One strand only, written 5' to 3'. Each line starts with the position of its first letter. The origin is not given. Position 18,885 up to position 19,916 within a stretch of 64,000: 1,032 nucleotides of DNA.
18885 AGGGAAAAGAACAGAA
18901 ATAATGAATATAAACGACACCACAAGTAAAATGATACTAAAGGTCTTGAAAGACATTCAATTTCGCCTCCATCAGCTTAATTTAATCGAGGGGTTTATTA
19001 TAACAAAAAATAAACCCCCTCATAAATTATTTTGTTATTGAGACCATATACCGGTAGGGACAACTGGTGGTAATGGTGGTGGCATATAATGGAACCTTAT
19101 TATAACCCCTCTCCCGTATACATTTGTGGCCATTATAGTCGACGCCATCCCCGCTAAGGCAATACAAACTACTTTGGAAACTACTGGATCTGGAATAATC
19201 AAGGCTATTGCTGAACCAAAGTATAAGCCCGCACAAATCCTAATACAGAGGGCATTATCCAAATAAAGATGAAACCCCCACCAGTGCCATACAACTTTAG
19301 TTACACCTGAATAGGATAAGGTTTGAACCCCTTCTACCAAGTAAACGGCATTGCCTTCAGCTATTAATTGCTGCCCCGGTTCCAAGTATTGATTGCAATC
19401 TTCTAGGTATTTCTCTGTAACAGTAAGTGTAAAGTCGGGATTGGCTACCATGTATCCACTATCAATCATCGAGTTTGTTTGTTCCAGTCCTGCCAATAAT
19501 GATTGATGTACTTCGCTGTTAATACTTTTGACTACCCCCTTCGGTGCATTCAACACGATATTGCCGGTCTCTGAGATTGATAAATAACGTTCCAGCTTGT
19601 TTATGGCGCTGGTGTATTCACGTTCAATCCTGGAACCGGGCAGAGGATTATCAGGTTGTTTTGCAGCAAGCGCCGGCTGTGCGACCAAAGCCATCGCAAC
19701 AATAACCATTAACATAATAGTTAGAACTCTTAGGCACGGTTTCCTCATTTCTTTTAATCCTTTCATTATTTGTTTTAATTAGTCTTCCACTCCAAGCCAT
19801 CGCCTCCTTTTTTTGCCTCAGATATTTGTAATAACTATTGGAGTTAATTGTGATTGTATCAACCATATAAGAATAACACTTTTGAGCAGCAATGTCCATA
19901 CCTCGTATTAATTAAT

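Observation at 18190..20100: AT-rich island encoding a secreted large-bacteriocin-like protein with downstream immunity candidates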

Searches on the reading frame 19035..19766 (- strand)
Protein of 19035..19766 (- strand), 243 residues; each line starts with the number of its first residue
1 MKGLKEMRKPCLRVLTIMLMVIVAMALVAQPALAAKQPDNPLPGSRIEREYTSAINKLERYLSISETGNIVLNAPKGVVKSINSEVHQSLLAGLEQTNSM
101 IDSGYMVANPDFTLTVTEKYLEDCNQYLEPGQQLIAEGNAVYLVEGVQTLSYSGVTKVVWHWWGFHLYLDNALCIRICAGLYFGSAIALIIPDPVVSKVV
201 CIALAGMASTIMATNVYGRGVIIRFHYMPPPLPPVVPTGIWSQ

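Call 3: search_protein_families(library=pfam, proteins=[window:19035-19766:-], max_evalue=1)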
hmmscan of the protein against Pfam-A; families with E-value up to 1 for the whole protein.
window:19035-19766:- (243 aa): 1 family
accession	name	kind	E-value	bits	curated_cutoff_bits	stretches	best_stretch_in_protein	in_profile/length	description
PF04956.18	TrbC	-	0.018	15.6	27.9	1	9-42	5-35/98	TrbC/VIRB2 pilin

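Call 4: search_protein_families(library=ncbifam, proteins=[window:19035-19766:-], max_evalue=1)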
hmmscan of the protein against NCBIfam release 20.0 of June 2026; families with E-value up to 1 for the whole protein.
window:19035-19766:- (243 aa): 0 families

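Call 6: find_homologous_proteins(query=window:19035-19766:-, max_evalue=0.001)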
Query window:19035-19766:- (243 aa): 32 proteins with E <= 0.001 among 934 candidates.
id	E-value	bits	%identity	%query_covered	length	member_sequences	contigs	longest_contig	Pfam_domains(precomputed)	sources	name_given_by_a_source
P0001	1.2e-145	501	100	92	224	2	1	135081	-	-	-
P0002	4.0e-103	362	69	100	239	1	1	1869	-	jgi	jgi:hypothetical protein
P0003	1.1e-96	341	73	84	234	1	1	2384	-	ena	-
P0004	1.6e-82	294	60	100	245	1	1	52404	-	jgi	jgi:hypothetical protein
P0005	5.3e-82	293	64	95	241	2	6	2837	-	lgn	-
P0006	7.3e-79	282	56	95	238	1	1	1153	-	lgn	-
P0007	1.4e-78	282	60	95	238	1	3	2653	-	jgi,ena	-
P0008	1.6e-77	278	60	100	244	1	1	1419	-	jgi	-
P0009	3.0e-76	274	61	93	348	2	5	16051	PF13715.13,PF13620.13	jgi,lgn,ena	-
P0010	4.6e-67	244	61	77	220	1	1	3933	-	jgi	jgi:hypothetical protein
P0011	1.5e-64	236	85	54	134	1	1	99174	-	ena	-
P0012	6.6e-61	224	52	99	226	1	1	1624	-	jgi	jgi:hypothetical protein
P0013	2.0e-59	219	58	81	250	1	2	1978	-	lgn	-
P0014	1.4e-57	213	49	95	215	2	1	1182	-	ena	-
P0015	1.8e-55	206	52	77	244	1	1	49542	-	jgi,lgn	-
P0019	3.3e-51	192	48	95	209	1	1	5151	-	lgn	-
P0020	2.0e-46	176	44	100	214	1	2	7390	-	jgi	jgi:hypothetical protein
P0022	3.1e-43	166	47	93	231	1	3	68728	-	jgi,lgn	-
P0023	1.1e-42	164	41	95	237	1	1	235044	-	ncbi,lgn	-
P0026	3.7e-41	159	49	81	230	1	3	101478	-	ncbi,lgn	-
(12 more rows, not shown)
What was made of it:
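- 19035..19766 (-): Large gene: 243-aa exported two-domain protein. The ORF is counted from the first ATG; the probable start is M7 at 19748. The stop codon is 19035-19037. 32 close homologues (call 6).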

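Call 7: search_solved_structures(query=window:19035-19766:-, max_evalue=10)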
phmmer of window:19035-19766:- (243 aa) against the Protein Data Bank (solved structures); distinct sequences matched with E-value up to 10: 1.
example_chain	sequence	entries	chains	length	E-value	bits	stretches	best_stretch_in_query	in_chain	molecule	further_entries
8pfb_G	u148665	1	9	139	1.5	11.3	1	15-65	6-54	Type IV pilin PilE1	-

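Call 10: find_encoding_contigs(protein=P0023, flank=8000, max_places=3)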
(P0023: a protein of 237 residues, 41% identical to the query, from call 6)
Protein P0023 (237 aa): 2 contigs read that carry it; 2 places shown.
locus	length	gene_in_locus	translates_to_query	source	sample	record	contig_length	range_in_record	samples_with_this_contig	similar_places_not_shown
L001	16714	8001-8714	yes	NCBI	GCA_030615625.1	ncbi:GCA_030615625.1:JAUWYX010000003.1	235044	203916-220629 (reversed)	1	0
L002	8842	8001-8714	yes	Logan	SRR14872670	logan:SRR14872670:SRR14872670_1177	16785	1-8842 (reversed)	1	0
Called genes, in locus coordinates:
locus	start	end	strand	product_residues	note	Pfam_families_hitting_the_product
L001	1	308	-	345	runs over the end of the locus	PF08401:ArdcN, PF13240:Zn_Ribbon_1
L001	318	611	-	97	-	-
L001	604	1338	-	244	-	-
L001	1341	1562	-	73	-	-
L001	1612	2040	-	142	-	-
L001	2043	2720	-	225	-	-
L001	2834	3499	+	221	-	-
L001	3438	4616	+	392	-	-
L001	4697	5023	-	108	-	-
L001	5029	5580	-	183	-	-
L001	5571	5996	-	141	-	-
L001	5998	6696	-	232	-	-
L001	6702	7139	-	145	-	-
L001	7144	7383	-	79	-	-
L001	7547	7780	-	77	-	-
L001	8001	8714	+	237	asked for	-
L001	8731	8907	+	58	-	-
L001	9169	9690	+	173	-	PF08241:Methyltransf_11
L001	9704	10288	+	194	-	PF01841:Transglut_core (weak), PF24656:CEPT76_peptidase (weak)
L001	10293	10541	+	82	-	-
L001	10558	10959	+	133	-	-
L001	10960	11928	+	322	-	-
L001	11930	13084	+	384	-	PF13620:CarboxypepD_reg, PF13715:CarbopepD_reg_2 (weak)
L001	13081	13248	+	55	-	-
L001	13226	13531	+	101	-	PF00226:DnaJ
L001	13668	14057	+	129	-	-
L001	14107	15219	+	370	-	-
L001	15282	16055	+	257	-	-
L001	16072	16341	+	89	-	-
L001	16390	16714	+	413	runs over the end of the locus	-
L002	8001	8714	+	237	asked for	-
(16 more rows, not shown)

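Call 11: find_encoding_contigs(protein=P0026, flank=8000, max_places=3)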
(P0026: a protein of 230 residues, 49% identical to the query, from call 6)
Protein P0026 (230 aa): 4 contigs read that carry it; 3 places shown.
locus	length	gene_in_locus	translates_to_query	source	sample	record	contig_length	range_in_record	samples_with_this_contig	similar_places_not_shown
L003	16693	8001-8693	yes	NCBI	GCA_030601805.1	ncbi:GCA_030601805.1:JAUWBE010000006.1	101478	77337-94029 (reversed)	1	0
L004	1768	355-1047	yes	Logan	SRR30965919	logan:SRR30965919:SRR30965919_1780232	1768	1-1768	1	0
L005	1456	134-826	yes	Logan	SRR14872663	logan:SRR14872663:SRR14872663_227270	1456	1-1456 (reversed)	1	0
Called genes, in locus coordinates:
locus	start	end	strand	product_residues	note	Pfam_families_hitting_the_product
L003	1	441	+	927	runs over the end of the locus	PF03699:UPF0182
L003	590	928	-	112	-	-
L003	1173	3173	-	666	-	PF00723:Glyco_hydro_15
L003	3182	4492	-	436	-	PF13439:Glyco_transf_4, PF13579:Glyco_trans_4_4 (weak), PF20706:GT4-conflict, PF00534:Glycos_transf_1, PF13692:Glyco_trans_1_4, PF13524:Glyco_trans_1_2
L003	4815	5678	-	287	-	PF12730:ABC2_membrane_4 (weak), PF12679:ABC2_membrane_2 (weak), PF10920:DUF2705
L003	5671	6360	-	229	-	PF00005:ABC_tran, PF13304:AAA_21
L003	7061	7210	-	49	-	-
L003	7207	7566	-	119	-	PF12802:MarR_2 (weak)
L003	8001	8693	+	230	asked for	-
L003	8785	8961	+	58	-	-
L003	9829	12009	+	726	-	PF02629:CoA_binding, PF13380:CoA_binding_2, PF13607:Succ_CoA_lig, PF19045:Ligase_CoA_2, PF13549:ATP-grasp_5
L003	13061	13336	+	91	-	PF00076:RRM_1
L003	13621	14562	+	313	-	PF04015:DUF362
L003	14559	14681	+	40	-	-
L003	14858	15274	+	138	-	PF12675:DUF3795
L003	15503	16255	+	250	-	PF00106:adh_short, PF08659:KR, PF23441:SDR (weak), PF13561:adh_short_C2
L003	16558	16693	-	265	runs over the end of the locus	PF13508:Acetyltransf_7 (weak)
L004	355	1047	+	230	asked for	-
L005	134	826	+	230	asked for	-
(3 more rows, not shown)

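Call 12: find_related_loci(query=A1, collection=genome_contigs, flank=8000)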
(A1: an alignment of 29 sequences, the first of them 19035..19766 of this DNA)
Query A1 (243 aa) in genome_contigs; peptide patterns used: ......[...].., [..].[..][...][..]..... (x = any residue, [..] = any of these).
16 stretches matched a pattern; 2 encode a relative of the query (tblastn E <= 1e-3); 2 distinct loci.
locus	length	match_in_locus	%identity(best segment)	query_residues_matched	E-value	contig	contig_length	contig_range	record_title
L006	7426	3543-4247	43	13-243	3e-56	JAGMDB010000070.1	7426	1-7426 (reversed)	MAG: Dehalococcoidia bacterium isolate RS_17_36 ZL495.bin.36.fa_70, whole genome shotgun sequence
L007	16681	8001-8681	41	1-230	2e-51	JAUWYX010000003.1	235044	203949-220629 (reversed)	MAG: Dehalococcoidia bacterium isolate CSMAG_2721 CSMAG_2721_k141_356709_length_235044_cov_109.0000, whole genome shotgu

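Call 13: find_encoding_contigs(protein=P0004, flank=8000, max_places=2)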
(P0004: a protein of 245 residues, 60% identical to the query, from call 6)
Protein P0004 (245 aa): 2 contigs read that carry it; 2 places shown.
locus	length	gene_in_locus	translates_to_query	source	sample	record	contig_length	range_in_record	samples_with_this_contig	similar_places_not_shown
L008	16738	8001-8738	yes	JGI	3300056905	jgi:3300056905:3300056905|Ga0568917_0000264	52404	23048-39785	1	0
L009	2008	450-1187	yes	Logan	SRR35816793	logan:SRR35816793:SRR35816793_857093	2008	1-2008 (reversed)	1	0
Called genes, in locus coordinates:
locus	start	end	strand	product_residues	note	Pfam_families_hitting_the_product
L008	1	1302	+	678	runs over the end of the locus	PF22745:Nlig-Ia, PF01653:DNA_ligase_aden, PF03120:OB_DNA_ligase, PF03119:DNA_ligase_ZBD, PF12826:HHH_2, PF14520:HHH_5 (weak), PF00533:BRCT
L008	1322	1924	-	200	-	-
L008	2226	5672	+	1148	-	PF08447:PAS_3, PF13426:PAS_9, PF00989:PAS, PF00989:PAS, PF08447:PAS_3, PF08448:PAS_4, PF13426:PAS_9, PF00989:PAS, +20 more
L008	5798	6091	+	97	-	PF00072:Response_reg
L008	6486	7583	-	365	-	PF22381:Staph_reg_Sar_Rot (weak), PF01047:MarR (weak), PF01325:Fe_dep_repress (faint), PF12802:MarR_2, PF22166:WHD_ArnR1 (faint), PF01047:MarR (weak), PF12802:MarR_2, PF13463:HTH_27 (weak)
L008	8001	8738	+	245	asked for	-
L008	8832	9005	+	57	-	-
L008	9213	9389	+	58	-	-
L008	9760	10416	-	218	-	PF22381:Staph_reg_Sar_Rot, PF01047:MarR, PF12802:MarR_2, PF13463:HTH_27 (weak), PF22166:WHD_ArnR1 (faint)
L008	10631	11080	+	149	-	PF24046:At4g08330 (faint), PF01641:SelR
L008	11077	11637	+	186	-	PF01625:PMSR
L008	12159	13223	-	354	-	PF00089:Trypsin, PF10459:Peptidase_S46 (faint), PF13365:Trypsin_2, PF00595:PDZ, PF13180:PDZ_2, PF17820:PDZ_6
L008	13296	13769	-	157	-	-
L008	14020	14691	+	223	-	PF00072:Response_reg, PF00486:Trans_reg_C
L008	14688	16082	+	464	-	PF00672:HAMP, PF00512:HisKA, PF02518:HATPase_c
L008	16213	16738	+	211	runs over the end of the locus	PF06197:DUF998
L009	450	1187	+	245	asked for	-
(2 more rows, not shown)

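Call 14: find_encoding_contigs(protein=P0022, flank=8000, max_places=2)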
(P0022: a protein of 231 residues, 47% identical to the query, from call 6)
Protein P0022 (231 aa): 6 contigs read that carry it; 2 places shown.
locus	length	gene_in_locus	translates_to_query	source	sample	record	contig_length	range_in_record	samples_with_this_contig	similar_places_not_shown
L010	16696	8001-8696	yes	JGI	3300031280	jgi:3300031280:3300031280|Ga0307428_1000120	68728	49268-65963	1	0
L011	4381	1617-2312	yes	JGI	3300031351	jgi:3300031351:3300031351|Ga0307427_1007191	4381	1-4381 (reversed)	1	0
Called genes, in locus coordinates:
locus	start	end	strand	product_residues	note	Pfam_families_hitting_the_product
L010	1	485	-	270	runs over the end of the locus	PF05096:Glu_cyclase_2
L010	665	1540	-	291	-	PF21088:MS_channel_1st, PF00924:MS_channel_2nd, PF21082:MS_channel_3rd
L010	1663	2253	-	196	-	PF00475:IGPD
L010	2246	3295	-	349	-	PF00155:Aminotran_1_2, PF04864:Alliinase_C (faint)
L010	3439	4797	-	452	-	PF00815:Histidinol_dh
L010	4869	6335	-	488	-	PF01634:HisG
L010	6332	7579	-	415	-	PF13393:tRNA-synt_His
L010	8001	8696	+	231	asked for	-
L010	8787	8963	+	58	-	-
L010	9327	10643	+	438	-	PF00574:CLP_protease (weak), PF25145:NfeD1b_N, PF24961:NfeD_membrane, PF01957:NfeD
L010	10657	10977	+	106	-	PF01957:NfeD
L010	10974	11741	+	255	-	PF01145:Band_7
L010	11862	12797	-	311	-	PF01180:DHO_dh, PF01207:Dus (faint), PF00977:His_biosynth (faint), PF03060:NMO (weak)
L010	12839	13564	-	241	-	PF27030:AbpE_bact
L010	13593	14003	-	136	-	PF09383:NIL, PF12838:Fer4_7 (weak), PF13187:Fer4_9, PF12797:Fer4_2 (weak), PF00037:Fer4, PF13237:Fer4_10, PF14697:Fer4_21, PF12838:Fer4_7, +8 more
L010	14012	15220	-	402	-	PF01837:HcyBio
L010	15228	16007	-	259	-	PF01946:Thi4, PF00890:FAD_binding_2 (weak), PF01266:DAO, PF01494:FAD_binding_3 (weak), PF03486:HI0933_like (weak), PF07992:Pyr_redox_2 (weak), PF12831:FAD_oxidored, PF13450:NAD_binding_8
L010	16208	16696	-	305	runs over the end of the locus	PF02445:NadA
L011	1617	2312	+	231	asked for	-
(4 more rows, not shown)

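Call 15: find_related_loci(query=A1, collection=metagenome_contigs, flank=6000)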
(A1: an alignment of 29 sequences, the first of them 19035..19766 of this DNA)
Query A1 (243 aa) in metagenome_contigs; peptide patterns used: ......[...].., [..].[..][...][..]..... (x = any residue, [..] = any of these).
35 stretches matched a pattern; 9 encode a relative of the query (tblastn E <= 1e-3); 9 distinct loci.
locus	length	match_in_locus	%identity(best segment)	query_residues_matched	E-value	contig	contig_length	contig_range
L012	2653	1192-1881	60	1-230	2e-88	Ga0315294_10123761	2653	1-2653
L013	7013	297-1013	61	1-226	3e-82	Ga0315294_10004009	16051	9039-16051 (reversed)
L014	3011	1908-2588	49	8-226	5e-63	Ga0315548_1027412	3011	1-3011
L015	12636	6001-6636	50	44-243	1e-59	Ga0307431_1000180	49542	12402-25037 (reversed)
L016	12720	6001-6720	45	5-243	7e-59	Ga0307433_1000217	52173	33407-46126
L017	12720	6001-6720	45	5-243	7e-59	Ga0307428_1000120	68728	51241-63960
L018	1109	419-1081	48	5-243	3e-60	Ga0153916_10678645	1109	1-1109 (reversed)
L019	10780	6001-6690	44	2-243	4e-52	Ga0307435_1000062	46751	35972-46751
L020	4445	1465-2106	44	8-223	3e-45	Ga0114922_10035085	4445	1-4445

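Call 16: find_related_loci(query=A1, collection=viral_contigs, flank=8000)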
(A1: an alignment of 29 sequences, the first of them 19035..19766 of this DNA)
Query A1 (243 aa) in viral_contigs; peptide patterns used: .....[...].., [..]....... (x = any residue, [..] = any of these).
51 stretches matched a pattern, but none encodes a relative of the query by tblastn (E <= 1e-3).

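Call 26: search_solved_structures(query=A1, max_evalue=10)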
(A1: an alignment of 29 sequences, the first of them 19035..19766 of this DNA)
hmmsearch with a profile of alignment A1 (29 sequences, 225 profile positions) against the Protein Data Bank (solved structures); distinct sequences matched with E-value up to 10: 2.
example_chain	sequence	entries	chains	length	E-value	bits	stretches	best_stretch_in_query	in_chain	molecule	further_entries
9dpc_H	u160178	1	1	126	0.46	13.1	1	107-156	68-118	Variable domain of the heavy chain of Fab 297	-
6jbt_H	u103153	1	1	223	0.87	12.2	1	100-160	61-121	Heavy chain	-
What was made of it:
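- On SA-M57 / EntV (EF1097) / dysgalacticin non-lytic large bacteriocins: phmmer and a family-profile search against all PDB sequences gave no hit better than E = 0.46, and none to EntV (calls 7, 26).
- Neither the protein nor its family profile matches any PDB sequence (calls 7, 26).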

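Call 27: find_encoding_contigs(protein=P0003, flank=3000, max_places=2)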
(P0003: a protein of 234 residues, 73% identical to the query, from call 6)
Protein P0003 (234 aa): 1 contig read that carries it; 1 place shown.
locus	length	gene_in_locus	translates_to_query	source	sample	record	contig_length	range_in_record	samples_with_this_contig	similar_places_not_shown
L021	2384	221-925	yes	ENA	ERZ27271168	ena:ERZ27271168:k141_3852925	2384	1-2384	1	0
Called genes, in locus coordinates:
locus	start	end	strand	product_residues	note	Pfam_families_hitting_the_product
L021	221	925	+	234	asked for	-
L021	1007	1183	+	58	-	-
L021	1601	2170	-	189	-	PF04326:SLFN_AlbA_2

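Call 28: find_encoding_contigs(protein=P0019, flank=5000, max_places=2)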
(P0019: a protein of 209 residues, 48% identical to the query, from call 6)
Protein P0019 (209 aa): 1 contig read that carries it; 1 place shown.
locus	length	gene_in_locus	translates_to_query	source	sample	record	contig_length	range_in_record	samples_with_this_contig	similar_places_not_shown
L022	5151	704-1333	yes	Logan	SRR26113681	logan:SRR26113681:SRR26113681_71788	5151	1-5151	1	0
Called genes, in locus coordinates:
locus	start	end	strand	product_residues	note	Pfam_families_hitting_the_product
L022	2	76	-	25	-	?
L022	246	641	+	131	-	-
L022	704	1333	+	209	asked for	-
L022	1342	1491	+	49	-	-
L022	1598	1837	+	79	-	PF12728:HTH_17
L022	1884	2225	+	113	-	-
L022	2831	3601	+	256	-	-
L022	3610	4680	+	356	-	PF18897:Gp3-like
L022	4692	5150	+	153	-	?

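Call 29: find_encoding_contigs(protein=P0020, flank=6000, max_places=2)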
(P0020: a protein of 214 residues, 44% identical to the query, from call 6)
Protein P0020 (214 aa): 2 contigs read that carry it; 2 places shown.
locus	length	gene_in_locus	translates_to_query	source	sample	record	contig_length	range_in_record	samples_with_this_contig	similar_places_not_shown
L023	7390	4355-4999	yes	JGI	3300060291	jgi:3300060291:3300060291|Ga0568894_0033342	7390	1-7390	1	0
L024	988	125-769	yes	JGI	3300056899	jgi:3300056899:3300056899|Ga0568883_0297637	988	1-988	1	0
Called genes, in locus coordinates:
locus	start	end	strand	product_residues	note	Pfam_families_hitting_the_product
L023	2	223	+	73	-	?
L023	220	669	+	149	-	-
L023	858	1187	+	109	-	-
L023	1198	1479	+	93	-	PF27190:KlcB_3rd (weak)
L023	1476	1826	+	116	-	-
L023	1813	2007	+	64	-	-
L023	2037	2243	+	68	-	-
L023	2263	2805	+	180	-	-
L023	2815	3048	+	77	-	-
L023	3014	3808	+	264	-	PF07750:GcrA (faint), PF08281:Sigma70_r4_2 (faint), PF12728:HTH_17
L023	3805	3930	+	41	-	-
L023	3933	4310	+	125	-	-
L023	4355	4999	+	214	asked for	-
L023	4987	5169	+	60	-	-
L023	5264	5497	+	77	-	PF12728:HTH_17 (weak)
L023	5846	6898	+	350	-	-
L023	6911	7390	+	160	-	?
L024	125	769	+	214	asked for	-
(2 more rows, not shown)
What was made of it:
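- The genomic location changes between relatives, including mobile-element-like regions (calls 10-14, 28, 29).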

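Call 30: find_encoding_contigs(protein=P0010, flank=4000, max_places=2)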
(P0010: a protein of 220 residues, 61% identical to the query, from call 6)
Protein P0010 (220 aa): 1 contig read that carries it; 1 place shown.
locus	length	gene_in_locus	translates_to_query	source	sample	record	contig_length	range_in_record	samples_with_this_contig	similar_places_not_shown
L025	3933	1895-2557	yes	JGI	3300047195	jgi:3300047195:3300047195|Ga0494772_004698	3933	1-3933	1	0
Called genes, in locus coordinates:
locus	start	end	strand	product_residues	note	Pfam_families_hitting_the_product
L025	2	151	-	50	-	?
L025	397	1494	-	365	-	PF22381:Staph_reg_Sar_Rot (weak), PF01047:MarR (weak), PF12802:MarR_2, PF13463:HTH_27 (weak), PF22381:Staph_reg_Sar_Rot (weak), PF01047:MarR (weak), PF12802:MarR_2, PF13463:HTH_27 (weak), +2 more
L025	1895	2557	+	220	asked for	-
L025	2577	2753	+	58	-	-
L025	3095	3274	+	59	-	-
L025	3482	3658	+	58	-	-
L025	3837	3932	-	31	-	?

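Call 31: predict_structure(alignment_id=A1)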
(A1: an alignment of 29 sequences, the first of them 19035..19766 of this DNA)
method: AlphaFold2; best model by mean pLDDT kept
length: 243 residues; sequences in the alignment: 29
mean_pLDDT: 77.7   pTM: 0.47
mean pLDDT of the five models: 77.7, 75.3, 74.4, 71.4, 70.7
residues with pLDDT >= 90: 97; 70-90: 83; 50-70: 18; < 50: 45
segments of 3 or more residues with pLDDT < 50: 1-21, 23-42, 147-150
pLDDT, mean of each block of 10 residues (from residue 1): 36 41 40 38 68 86 92 95 91 89 89 82 77 68 57 76 91 91 95 92 95 89 93 89 92
secondary structure, 60 per line:
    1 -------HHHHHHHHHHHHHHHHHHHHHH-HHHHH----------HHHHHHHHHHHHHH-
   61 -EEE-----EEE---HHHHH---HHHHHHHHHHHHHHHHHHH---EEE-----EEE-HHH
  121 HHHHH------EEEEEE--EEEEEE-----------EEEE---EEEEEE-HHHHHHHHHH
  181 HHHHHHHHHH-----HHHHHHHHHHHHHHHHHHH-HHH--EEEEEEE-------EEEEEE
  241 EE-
elements in order: H8-29 H31-35 H46-59 E62-64 E70-72 H76-80 H84-102 E106-108 E114-116 H118-125 E132-137 E140-145 E157-160 E164-169 H171-190 H196-214 E221-227 E235-242

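Call 33: search_protein_representatives(alignment_id=A1)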
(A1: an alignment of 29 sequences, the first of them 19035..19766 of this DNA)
Query: 29 sequences, 225 profile positions. Proteins with E-value up to 0.001 (for the whole library): 665; up to 1e-10: 150; up to 1e-30: 22. The best 150 are listed.
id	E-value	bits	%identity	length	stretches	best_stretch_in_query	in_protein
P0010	2.0e-97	341.4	-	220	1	1-225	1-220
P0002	3.2e-95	334.2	-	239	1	4-225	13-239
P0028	7.4e-87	306.9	-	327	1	1-225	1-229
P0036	1.1e-77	276.9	-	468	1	1-225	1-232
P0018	2.0e-76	272.8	-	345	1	2-225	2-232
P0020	4.9e-76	271.5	-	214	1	2-225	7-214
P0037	3.1e-71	255.8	-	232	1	4-225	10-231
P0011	5.8e-61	222.2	-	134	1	4-123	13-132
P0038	4.1e-60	219.4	-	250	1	2-225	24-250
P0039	5.9e-56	205.8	-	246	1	8-225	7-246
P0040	1.8e-55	204.2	-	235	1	3-225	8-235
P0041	3.0e-50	187.1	-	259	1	4-220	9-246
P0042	9.1e-50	185.6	-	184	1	1-180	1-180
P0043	1.9e-48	181.2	-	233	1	3-225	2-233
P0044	1.9e-46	174.7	-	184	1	3-164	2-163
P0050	1.0e-31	126.5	-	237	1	4-216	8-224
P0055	7.4e-28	113.9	-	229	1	1-217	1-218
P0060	3.9e-26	108.3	-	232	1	8-217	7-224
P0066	1.0e-22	97.1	-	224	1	3-203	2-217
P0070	2.0e-21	92.8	-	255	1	1-225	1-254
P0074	1.0e-20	90.6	-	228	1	1-213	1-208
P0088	3.1e-17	79.2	-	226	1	4-224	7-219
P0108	4.0e-15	72.2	-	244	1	1-225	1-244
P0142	1.7e-12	63.7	-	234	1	3-214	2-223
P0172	6.2e-11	58.5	-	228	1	2-204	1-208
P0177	8.6e-11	58.1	-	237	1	12-211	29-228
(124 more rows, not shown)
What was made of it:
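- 19035..19766 (-): 665 family representatives at E <= 1e-3 (call 33).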
